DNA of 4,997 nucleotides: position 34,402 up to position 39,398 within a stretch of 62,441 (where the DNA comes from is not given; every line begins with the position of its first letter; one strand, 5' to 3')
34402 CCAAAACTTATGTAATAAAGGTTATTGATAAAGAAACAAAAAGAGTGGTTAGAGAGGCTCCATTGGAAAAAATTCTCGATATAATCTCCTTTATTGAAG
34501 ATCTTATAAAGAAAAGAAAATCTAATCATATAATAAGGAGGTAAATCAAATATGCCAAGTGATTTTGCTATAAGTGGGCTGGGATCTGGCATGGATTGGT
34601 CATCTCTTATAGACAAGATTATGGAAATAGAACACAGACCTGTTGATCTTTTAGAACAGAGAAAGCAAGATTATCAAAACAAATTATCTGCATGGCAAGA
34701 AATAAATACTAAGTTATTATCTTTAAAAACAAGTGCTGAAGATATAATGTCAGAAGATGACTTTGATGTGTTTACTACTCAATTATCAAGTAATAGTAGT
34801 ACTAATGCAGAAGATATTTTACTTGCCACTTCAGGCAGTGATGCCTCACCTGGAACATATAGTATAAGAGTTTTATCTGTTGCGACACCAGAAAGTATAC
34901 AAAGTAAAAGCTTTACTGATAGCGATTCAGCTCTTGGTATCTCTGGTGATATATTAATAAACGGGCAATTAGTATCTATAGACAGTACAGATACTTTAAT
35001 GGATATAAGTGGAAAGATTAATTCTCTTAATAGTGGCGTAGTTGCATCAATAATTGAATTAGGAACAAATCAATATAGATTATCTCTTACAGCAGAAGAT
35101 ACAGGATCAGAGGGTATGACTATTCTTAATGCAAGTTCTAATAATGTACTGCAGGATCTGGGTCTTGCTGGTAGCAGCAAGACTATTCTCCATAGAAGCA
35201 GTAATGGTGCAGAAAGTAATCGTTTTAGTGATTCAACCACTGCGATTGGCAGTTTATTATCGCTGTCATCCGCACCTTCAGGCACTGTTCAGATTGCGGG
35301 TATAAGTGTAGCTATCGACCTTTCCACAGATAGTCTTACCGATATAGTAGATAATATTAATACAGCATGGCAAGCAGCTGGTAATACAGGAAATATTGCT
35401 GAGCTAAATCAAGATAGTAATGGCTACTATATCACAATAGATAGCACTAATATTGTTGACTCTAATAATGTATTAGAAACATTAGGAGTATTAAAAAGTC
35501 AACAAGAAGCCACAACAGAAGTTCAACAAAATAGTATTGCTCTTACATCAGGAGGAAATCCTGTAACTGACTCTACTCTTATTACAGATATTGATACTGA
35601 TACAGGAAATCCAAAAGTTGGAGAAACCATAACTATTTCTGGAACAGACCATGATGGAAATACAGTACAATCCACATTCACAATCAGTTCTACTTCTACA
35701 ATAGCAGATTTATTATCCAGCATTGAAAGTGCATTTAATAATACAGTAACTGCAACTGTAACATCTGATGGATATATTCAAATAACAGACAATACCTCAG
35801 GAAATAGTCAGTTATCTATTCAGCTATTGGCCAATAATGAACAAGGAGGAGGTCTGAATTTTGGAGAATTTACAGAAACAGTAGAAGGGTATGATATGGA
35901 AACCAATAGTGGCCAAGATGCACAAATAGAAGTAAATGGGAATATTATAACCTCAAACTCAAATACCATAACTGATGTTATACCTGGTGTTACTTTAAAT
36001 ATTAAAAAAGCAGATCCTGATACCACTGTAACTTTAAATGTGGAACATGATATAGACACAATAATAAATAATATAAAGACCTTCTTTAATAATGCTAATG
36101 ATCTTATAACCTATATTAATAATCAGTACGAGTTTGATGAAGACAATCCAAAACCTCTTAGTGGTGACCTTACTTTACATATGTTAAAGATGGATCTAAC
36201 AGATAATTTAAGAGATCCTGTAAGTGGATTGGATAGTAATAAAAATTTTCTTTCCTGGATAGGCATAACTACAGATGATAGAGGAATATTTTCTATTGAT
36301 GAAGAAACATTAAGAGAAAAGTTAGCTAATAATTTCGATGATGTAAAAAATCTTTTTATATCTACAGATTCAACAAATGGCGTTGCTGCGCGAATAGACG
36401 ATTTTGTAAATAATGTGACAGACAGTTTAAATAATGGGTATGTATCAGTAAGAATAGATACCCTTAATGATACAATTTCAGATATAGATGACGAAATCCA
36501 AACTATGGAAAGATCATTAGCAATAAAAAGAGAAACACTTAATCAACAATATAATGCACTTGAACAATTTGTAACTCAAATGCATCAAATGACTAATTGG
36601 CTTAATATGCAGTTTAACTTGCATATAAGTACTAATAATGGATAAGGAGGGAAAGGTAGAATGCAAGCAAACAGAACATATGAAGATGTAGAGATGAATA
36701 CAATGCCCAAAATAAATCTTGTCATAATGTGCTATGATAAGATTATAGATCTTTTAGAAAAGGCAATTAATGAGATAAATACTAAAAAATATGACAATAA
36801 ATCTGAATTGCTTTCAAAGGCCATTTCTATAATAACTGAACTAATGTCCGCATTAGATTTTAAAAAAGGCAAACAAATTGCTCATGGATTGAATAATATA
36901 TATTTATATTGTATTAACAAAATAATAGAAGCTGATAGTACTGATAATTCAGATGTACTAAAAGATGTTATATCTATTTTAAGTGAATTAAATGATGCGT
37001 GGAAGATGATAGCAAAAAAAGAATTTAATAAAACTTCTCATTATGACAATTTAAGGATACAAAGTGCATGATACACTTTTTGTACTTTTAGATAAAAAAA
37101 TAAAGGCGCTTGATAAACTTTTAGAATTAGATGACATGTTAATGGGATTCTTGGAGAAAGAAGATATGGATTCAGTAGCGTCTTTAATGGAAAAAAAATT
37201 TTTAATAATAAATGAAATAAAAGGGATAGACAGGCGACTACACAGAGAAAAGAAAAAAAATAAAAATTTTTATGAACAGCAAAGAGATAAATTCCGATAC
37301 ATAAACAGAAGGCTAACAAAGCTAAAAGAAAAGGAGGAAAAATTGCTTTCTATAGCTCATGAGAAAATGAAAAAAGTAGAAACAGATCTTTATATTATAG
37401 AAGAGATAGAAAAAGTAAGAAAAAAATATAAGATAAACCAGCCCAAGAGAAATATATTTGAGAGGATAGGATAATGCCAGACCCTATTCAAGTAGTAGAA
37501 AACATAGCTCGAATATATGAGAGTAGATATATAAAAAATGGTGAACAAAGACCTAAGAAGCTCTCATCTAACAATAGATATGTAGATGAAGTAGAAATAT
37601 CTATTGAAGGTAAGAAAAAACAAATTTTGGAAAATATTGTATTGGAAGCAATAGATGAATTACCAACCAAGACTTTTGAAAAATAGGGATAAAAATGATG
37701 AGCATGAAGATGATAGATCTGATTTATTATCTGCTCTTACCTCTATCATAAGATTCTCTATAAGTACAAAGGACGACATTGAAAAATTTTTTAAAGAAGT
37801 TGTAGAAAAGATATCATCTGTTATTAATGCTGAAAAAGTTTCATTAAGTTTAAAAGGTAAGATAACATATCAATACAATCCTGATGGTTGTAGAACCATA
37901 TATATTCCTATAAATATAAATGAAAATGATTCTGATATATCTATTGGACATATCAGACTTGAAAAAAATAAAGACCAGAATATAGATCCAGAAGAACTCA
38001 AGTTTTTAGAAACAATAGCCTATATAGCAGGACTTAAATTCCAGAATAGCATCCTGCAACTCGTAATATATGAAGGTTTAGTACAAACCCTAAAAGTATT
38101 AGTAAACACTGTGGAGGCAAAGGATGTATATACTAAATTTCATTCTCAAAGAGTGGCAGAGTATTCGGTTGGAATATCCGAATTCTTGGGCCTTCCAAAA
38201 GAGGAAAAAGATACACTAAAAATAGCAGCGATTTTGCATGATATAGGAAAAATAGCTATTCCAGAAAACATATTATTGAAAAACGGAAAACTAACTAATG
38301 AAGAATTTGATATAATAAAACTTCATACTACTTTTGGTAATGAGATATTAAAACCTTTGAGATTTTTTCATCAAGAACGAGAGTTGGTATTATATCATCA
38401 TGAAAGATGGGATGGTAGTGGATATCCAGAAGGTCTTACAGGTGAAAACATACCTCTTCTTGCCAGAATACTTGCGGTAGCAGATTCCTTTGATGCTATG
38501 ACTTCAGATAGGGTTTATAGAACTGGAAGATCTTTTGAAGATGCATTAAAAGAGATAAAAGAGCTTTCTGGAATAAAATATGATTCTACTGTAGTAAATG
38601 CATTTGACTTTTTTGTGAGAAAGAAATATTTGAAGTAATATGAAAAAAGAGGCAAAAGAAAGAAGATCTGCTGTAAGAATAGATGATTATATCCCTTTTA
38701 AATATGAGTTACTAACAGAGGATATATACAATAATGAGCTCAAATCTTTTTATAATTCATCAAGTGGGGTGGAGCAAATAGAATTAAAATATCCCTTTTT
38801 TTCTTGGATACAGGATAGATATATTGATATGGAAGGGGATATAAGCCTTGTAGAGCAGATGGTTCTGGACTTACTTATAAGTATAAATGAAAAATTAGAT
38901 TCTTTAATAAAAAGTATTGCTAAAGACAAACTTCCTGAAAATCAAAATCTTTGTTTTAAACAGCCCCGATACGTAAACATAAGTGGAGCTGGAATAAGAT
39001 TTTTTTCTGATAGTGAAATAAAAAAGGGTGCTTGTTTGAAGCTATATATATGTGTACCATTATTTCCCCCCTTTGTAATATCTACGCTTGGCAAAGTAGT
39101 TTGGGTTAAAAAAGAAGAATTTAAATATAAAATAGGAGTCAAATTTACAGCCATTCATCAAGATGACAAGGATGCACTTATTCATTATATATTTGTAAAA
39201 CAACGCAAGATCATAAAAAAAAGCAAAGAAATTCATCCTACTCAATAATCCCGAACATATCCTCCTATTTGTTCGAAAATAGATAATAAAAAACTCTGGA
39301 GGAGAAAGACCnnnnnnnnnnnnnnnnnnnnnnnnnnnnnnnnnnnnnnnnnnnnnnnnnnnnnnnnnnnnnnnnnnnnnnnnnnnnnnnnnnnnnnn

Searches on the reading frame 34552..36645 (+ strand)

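Call 58: search_protein_families(library=pfam, proteins=[window:34552-36645:+], max_evalue=0.0001)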
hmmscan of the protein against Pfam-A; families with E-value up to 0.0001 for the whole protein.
window:34552-36645:+ (697 aa): 2 families
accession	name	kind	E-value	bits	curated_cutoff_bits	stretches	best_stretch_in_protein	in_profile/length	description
PF07195.17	FliD_C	-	5.3e-47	160.7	25.4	1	454-678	1-235/236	Flagellar hook-associated protein 2 C-terminus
PF02465.23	FliD_N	-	4.3e-24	85.4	24.8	1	12-112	1-95/97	Flagellar hook-associated protein 2 N-terminus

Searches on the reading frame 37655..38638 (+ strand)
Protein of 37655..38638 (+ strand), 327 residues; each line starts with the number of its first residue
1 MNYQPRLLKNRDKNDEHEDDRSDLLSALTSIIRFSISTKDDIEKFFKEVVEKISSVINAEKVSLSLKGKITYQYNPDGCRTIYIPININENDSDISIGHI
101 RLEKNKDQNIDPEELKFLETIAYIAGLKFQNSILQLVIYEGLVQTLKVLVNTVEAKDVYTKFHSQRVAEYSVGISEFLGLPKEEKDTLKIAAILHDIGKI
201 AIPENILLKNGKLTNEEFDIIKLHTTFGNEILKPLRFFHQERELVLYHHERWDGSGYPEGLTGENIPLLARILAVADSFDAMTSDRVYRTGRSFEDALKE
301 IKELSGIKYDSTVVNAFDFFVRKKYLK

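Call 58: search_protein_families(library=pfam, proteins=[window:37655-38638:+], max_evalue=0.0001)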
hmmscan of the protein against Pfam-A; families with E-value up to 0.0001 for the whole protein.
window:37655-38638:+ (327 aa): 2 families
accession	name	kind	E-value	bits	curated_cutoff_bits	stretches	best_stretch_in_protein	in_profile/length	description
PF13487.12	HD_5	-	1.4e-43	149.1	27.2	1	147-313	1-170/170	HD domain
PF01966.28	HD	-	1.1e-23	84.2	22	1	163-282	4-116/116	HD domain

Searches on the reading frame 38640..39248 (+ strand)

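Call 58: search_protein_families(library=pfam, proteins=[window:38640-39248:+], max_evalue=0.0001)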
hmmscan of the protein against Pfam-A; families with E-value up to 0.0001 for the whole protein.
window:38640-39248:+ (202 aa): 1 family
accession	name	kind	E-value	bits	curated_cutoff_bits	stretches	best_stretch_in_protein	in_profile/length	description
PF07238.19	PilZ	-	2.4e-09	37.9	22.5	1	112-185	28-101/102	PilZ domain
